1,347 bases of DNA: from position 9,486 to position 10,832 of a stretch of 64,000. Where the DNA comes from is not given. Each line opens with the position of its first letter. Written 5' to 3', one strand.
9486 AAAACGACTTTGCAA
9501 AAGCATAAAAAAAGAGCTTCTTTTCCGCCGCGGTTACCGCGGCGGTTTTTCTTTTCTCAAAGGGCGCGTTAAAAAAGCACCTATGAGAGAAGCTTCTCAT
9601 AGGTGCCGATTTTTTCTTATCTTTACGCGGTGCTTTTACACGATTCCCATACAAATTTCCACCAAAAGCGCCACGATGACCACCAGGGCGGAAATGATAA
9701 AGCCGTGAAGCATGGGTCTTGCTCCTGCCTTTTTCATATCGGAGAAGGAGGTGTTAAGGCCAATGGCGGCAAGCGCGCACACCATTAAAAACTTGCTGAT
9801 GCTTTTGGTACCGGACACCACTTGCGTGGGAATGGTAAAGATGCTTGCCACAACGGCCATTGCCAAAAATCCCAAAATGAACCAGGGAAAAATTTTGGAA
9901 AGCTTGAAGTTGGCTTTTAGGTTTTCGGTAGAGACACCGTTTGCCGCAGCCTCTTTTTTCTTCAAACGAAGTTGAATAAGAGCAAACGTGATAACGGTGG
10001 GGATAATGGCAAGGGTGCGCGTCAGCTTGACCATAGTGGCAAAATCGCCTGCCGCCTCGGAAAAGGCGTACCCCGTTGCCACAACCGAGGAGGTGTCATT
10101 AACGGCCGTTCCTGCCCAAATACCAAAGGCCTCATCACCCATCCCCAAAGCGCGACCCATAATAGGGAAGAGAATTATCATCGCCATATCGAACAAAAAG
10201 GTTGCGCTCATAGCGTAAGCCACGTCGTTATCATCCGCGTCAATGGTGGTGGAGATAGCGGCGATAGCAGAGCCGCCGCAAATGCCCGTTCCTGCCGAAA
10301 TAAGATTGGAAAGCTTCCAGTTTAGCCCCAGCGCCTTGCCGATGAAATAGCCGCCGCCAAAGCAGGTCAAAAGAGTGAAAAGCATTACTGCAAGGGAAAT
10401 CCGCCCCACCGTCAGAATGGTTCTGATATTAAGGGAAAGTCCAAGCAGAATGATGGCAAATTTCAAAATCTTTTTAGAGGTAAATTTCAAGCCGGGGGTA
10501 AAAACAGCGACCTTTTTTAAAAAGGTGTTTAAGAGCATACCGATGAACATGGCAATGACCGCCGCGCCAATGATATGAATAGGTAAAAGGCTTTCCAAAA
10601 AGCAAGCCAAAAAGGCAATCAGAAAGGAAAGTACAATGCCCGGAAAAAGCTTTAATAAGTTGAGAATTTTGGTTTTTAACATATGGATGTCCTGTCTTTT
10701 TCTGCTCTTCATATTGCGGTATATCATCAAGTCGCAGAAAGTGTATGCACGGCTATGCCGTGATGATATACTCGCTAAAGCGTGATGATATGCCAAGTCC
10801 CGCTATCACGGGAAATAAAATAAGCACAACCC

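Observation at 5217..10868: Two adjacent cassettes, each bracketed by the same left (R1) and right (R2) boundary repeats, next to tRNA-Leu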

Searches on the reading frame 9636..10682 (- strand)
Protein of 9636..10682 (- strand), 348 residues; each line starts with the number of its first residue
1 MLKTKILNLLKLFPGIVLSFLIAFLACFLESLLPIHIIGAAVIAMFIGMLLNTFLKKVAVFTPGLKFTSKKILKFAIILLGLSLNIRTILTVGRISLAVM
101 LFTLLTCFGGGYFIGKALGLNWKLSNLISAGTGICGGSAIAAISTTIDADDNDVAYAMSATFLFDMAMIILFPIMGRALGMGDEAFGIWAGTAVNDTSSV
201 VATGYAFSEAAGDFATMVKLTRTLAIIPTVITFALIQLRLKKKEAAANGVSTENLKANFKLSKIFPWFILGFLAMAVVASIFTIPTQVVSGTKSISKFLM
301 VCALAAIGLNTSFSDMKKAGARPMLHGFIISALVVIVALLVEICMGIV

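Call 10: search_protein_families(library=pfam, proteins=[window:9636-10682:-], max_evalue=0.01)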
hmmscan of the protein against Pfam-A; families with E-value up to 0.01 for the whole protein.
window:9636-10682:- (348 aa): 1 family
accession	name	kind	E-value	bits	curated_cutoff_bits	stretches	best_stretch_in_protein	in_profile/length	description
PF03601.19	Cons_hypoth698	-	8.9e-75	251.9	24.5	1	14-325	1-302/304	Conserved hypothetical protein 698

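Call 12: find_encoding_contigs(protein=window:9636-10682:-, flank=10000, max_places=10)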
Protein window:9636-10682:- (348 aa): no gene with exactly this product is on record in the collection.

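Call 13: find_related_loci(query=window:9636-10682:-, collection=genome_contigs, flank=10000)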
Query window:9636-10682:- (348 aa) in genome_contigs; peptide patterns used: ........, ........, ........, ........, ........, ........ (x = any residue, [..] = any of these).
600 stretches matched a pattern (row limit reached: there are more); 467 encode a relative of the query (tblastn E <= 1e-3); the best 80 are kept; 80 distinct loci.
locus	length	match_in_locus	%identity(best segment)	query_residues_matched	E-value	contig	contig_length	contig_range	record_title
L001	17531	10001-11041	83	2-348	0e+0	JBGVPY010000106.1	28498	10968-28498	MAG: Eubacteriales bacterium isolate fecal_MAG_177 fecal_MAG_177_contig_0106, whole genome shotgun sequence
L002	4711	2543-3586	82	1-348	0e+0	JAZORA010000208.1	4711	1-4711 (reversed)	MAG: Eubacteriales bacterium isolate T1900045563_YK20190257.MAGScoT_cleanbin_000035 SGB_7920_k141_1182959, whole genome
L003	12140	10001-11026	83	7-348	0e+0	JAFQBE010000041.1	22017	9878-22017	MAG: Clostridia bacterium isolate RGIG1660 Goat_Cecum-1__c68721, whole genome shotgun sequence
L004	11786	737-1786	80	1-348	0e+0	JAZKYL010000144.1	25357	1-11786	MAG: Eubacteriales bacterium isolate T1900045102_TC20190096.MAGScoT_cleanbin_000011 SGB_4764_k141_1188125, whole genome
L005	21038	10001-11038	82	3-348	0e+0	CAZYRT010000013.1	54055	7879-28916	MAG TPA_asm: uncultured Ruminococcus sp. isolate SRP315200_co1_870 genome assembly, contig: NODE_567_length_54055_cov_15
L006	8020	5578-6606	82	6-348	0e+0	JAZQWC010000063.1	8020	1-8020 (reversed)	MAG: Bianqueaceae bacterium isolate T1900045166_TC20190160.MAGScoT_cleanbin_000033 SGB_5149_k141_134125, whole genome sh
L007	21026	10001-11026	81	7-348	0e+0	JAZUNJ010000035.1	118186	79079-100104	MAG: Acutalibacteraceae bacterium isolate T1900044889_TS20190355.MAGScoT_cleanbin_000009 SGB_3239_k141_4109348, whole ge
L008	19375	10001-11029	83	6-348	0e+0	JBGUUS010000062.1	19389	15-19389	MAG: Oscillospiraceae bacterium isolate fecal_MAG_479 fecal_MAG_479_contig_0062, whole genome shotgun sequence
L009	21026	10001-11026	82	7-348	0e+0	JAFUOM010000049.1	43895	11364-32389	MAG: Ruminococcus sp. isolate RGIG4681 Roe_deer_Rectum-5__c252188, whole genome shotgun sequence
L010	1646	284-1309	83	7-348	0e+0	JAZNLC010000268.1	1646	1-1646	MAG: Faecousia sp. isolate T1900044671_TS20190137.MAGScoT_cleanbin_000061 SGB_1593_k141_2299070, whole genome shotgun se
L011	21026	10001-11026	82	7-348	0e+0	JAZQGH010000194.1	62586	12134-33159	MAG: Acutalibacteraceae bacterium isolate T1900044631_TS20190097.MAGScoT_cleanbin_000009 SGB_1035_k141_1017104, whole ge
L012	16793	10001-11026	83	7-348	0e+0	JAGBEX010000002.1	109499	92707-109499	MAG: Clostridia bacterium isolate RGIG9056 Water_deer_Rectum-4__c401, whole genome shotgun sequence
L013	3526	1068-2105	80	3-348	0e+0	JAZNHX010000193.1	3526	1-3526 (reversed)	MAG: Faecalimonas sp. isolate T1900044688_TS20190154.MAGScoT_cleanbin_000031 SGB_1742_k141_1073343, whole genome shotgun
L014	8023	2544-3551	83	13-348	0e+0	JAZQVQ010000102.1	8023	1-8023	MAG: Eubacteriales bacterium isolate T1900045168_TC20190162.MAGScoT_cleanbin_000007 SGB_5174_k141_730905, whole genome s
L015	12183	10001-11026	82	7-348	0e+0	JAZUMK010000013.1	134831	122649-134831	MAG: Clostridia bacterium isolate T1900044894_TS20190360.MAGScoT_cleanbin_000014 SGB_3278_k141_1383237, whole genome sho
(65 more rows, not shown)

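Call 26: find_homologous_proteins(query=window:9636-10682:-, max_evalue=1e-80)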
Query window:9636-10682:- (348 aa): 7882 proteins with E <= 1e-80 among 8000 candidates; the best 120 are listed.
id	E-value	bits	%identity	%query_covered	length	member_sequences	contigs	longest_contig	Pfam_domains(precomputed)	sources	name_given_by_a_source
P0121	1.0e-209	714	100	100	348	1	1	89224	PF03601.20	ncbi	-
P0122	1.4e-179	615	86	97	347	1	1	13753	PF03601.20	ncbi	-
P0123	9.7e-179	612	83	100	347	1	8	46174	PF03601.20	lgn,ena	-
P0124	1.6e-178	611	83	100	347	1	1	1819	PF03601.20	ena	-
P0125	2.5e-178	610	84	100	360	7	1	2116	PF03601.20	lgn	-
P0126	1.4e-177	608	84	98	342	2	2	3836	PF03601.20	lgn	-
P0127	1.8e-177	608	85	98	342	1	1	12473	PF03601.20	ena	-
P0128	2.4e-177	607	85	98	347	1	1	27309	PF03601.20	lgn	-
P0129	2.5e-177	607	84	98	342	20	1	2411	PF03601.20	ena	-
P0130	2.7e-177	607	82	100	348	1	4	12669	PF03601.20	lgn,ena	-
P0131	3.6e-177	607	83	100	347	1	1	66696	PF03601.20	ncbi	-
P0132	4.3e-177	606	84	98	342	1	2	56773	PF03601.20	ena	-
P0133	8.5e-177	605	84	100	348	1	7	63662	PF03601.20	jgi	-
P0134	1.0e-176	605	82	100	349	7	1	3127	PF03601.20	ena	-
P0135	1.8e-176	604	85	98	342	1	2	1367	PF03601.20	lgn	-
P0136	1.9e-176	604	82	100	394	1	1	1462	PF03601.20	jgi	jgi:uncharacterized integral membrane protein (TIGR00698 family)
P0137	2.3e-176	604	84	100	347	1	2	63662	PF03601.20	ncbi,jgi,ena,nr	ncbi:MAG: YeiH family putative sulfate export transporter [Ruminococcaceae bacterium]|nr:YeiH family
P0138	2.3e-176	604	84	98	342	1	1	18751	PF03601.20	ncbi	-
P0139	2.8e-176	604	84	100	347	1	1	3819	PF03601.20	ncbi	-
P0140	4.4e-176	603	82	100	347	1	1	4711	PF03601.20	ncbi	-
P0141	6.5e-176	602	85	98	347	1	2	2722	PF03601.20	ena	-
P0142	8.9e-176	602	84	98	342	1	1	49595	PF03601.20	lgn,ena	-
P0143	9.3e-176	602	82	100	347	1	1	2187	PF03601.20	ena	-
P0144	1.2e-175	602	82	100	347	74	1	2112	PF03601.20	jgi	jgi:uncharacterized integral membrane protein (TIGR00698 family)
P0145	1.4e-175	601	84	98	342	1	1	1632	PF03601.20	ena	-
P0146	2.0e-175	601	83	98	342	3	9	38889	PF03601.20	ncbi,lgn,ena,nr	ncbi:MAG: putative sulfate exporter family transporter [Acutalibacteraceae bacterium]|nr:putative su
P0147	2.2e-175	601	84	98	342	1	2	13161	PF03601.20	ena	-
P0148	2.5e-175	601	85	98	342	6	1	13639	PF03601.20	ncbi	-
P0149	3.9e-175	600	85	98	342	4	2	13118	PF03601.20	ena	-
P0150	4.7e-175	600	83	100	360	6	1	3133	PF03601.20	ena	-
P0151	4.8e-175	600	84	98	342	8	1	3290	PF03601.20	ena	-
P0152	4.9e-175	600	82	100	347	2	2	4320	PF03601.20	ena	-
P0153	6.1e-175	599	84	98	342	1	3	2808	PF03601.20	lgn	-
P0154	9.9e-175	599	84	98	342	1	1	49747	PF03601.20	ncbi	-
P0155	1.0e-174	599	82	100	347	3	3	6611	PF03601.20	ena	-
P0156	1.2e-174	598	83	98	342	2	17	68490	PF03601.20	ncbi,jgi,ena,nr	ncbi:MAG: YeiH family putative sulfate export transporter [Ruminococcaceae bacterium]|nr:YeiH family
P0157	1.5e-174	598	85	98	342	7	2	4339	PF03601.20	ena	-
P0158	1.8e-174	598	83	98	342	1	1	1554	PF03601.20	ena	-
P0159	2.2e-174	597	82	100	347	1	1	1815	PF03601.20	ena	-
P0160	2.5e-174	597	84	98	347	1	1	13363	PF03601.20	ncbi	-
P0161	3.4e-174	597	82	100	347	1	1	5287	PF03601.20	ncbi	-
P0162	3.6e-174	597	82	100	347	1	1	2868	PF03601.20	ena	-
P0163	3.8e-174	597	83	98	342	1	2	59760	PF03601.20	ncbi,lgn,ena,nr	ncbi:MAG: YeiH family putative sulfate export transporter [Lachnospiraceae bacterium]|nr:YeiH family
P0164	3.9e-174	597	82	98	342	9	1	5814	PF03601.20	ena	-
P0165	4.1e-174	597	84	97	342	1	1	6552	PF03601.20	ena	-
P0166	5.0e-174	596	81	100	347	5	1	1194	PF03601.20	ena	-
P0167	5.3e-174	596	84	98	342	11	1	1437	PF03601.20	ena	-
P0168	5.6e-174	596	83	100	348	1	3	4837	PF03601.20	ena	-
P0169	5.7e-174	596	84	98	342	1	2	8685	PF03601.20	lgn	-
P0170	5.8e-174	596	83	97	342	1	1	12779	PF03601.20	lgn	-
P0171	5.9e-174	596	83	98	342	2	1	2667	PF03601.20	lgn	-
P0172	6.7e-174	596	82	100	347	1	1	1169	PF03601.20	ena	-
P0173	7.2e-174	596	83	98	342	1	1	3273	PF03601.20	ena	-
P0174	7.2e-174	596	84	98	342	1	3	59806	PF03601.20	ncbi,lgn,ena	-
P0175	7.2e-174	596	84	98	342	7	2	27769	PF03601.20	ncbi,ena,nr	ncbi:MAG: YeiH family putative sulfate export transporter [Clostridia bacterium]|nr:YeiH family puta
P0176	7.4e-174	596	83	99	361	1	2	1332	PF03601.20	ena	-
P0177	8.1e-174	596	83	98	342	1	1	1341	PF03601.20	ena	-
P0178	8.1e-174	596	84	97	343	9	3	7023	PF03601.20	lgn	-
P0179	9.0e-174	595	83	98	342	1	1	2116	PF03601.20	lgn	-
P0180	9.2e-174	595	82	100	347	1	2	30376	PF03601.20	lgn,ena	-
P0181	1.0e-173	595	81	100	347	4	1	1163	PF03601.20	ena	-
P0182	1.1e-173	595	83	98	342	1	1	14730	PF03601.20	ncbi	-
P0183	1.3e-173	595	82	98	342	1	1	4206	PF03601.20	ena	-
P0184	1.5e-173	595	84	98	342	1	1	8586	PF03601.20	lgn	-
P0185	1.5e-173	595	81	100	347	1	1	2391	PF03601.20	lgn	-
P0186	1.5e-173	595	84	98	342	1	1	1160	PF03601.20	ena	-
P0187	1.6e-173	595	80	100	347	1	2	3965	PF03601.20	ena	-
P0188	1.7e-173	595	83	98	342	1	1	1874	PF03601.20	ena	-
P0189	1.9e-173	594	81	100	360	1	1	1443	PF03601.20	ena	-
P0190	2.0e-173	594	83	98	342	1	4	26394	PF03601.20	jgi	-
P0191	2.3e-173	594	84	98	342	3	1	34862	PF03601.20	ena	-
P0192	2.4e-173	594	82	98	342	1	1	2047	PF03601.20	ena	-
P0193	2.4e-173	594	82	100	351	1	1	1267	PF03601.20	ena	-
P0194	2.4e-173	594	83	98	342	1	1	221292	PF03601.20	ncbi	-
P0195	2.4e-173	594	83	98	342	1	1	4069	PF03601.20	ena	-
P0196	2.5e-173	594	83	98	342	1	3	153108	PF03601.20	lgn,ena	-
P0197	2.5e-173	594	82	98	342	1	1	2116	PF03601.20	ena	-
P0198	2.6e-173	594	82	98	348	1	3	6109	PF03601.20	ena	-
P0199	2.7e-173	594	84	98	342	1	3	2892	PF03601.20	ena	-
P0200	2.7e-173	594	84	98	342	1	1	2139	PF03601.20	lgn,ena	-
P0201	3.2e-173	594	83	98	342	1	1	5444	PF03601.20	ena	-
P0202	3.3e-173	594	83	98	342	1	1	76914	PF03601.20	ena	-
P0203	3.3e-173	594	84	98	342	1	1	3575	PF03601.20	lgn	-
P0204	3.4e-173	594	82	98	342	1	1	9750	PF03601.20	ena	-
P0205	3.5e-173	594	83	98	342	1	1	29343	PF03601.20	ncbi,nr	ncbi:MAG: YeiH family putative sulfate export transporter [Clostridia bacterium]|nr:YeiH family puta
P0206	3.8e-173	593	82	98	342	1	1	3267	PF03601.20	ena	-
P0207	4.2e-173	593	82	100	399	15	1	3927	PF03601.20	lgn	-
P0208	4.4e-173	593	82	100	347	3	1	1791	PF03601.20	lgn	-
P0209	4.5e-173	593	83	98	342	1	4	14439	PF03601.20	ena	-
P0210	4.8e-173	593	81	100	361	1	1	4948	PF03601.20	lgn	-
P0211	4.9e-173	593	82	98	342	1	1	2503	PF03601.20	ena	-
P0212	4.9e-173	593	82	98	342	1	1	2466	PF03601.20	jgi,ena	jgi:uncharacterized integral membrane protein (TIGR00698 family)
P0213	4.9e-173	593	83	98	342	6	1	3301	PF03601.20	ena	-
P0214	5.0e-173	593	82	98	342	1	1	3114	PF03601.20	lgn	-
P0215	5.1e-173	593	81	100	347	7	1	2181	PF03601.20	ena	-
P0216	5.3e-173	593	83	98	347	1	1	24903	PF03601.20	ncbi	-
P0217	5.4e-173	593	83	98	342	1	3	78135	PF03601.20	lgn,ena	-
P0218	5.9e-173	593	82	98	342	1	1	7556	PF03601.20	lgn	-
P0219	6.2e-173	593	85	98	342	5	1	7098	PF03601.20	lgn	-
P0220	6.3e-173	593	83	98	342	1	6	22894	PF03601.20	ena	-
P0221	6.5e-173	593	82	98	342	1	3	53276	PF03601.20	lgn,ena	-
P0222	6.8e-173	593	82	98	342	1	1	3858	PF03601.20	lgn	-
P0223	7.0e-173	593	82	98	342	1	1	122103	PF03601.20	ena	-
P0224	7.1e-173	593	83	98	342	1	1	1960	PF03601.20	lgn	-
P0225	7.4e-173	592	81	100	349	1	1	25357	PF03601.20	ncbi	-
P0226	7.5e-173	592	83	98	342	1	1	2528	PF03601.20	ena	-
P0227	7.6e-173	592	83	98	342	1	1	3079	PF03601.20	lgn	-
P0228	7.7e-173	592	83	98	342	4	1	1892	PF03601.20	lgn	-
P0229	8.2e-173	592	83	98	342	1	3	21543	PF03601.20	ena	-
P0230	8.3e-173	592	83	98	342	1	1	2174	PF03601.20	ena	-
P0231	8.4e-173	592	83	98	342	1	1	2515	PF03601.20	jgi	-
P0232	8.4e-173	592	83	98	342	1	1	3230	PF03601.20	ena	-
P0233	8.7e-173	592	82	98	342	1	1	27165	PF03601.20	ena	-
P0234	9.0e-173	592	82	98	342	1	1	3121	PF03601.20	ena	-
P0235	9.1e-173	592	82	98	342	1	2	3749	PF03601.20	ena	-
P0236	9.3e-173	592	82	98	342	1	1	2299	PF03601.20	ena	-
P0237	9.5e-173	592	83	98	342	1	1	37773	PF03601.20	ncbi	-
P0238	9.8e-173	592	82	98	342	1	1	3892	PF03601.20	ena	-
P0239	1.0e-172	592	83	98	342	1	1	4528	PF03601.20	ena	-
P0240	1.0e-172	592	83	98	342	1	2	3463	PF03601.20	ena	-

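Call 27: find_encoding_contigs(protein=P0121, flank=10000, max_places=6)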
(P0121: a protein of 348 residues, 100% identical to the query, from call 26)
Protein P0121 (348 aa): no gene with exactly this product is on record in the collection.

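Call 29: find_encoding_contigs(protein=P0122, flank=10000, max_places=4)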
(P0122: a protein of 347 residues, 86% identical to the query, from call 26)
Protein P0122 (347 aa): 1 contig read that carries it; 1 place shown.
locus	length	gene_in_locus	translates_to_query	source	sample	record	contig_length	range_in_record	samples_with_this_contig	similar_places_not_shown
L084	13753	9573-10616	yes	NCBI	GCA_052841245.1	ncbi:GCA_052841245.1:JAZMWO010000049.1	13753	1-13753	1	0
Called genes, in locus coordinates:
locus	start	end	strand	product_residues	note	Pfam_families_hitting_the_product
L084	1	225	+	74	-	?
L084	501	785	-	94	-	-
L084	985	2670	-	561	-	-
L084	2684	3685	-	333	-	PF02826:2-Hacid_dh_C, PF01488:Shikimate_DH (faint)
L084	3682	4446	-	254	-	PF01261:AP_endonuc_2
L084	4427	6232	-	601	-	PF00890:FAD_binding_2, PF07992:Pyr_redox_2 (faint)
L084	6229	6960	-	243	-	PF00106:adh_short, PF01370:Epimerase (faint), PF08659:KR, PF13561:adh_short_C2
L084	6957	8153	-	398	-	PF00724:Oxidored_FMN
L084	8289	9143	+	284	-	PF02311:AraC_binding (weak), PF07883:Cupin_2 (weak), PF00165:HTH_AraC (faint), PF12833:HTH_18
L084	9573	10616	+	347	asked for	PF03601:Cons_hypoth698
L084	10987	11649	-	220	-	PF05067:Mn_catalase, PF00210:Ferritin (weak), PF02915:Rubrerythrin (faint), PF03232:COQ7 (faint)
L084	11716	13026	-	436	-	PF00890:FAD_binding_2 (weak), PF01266:DAO, PF13450:NAD_binding_8 (weak), PF00355:Rieske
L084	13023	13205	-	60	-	-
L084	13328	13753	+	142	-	?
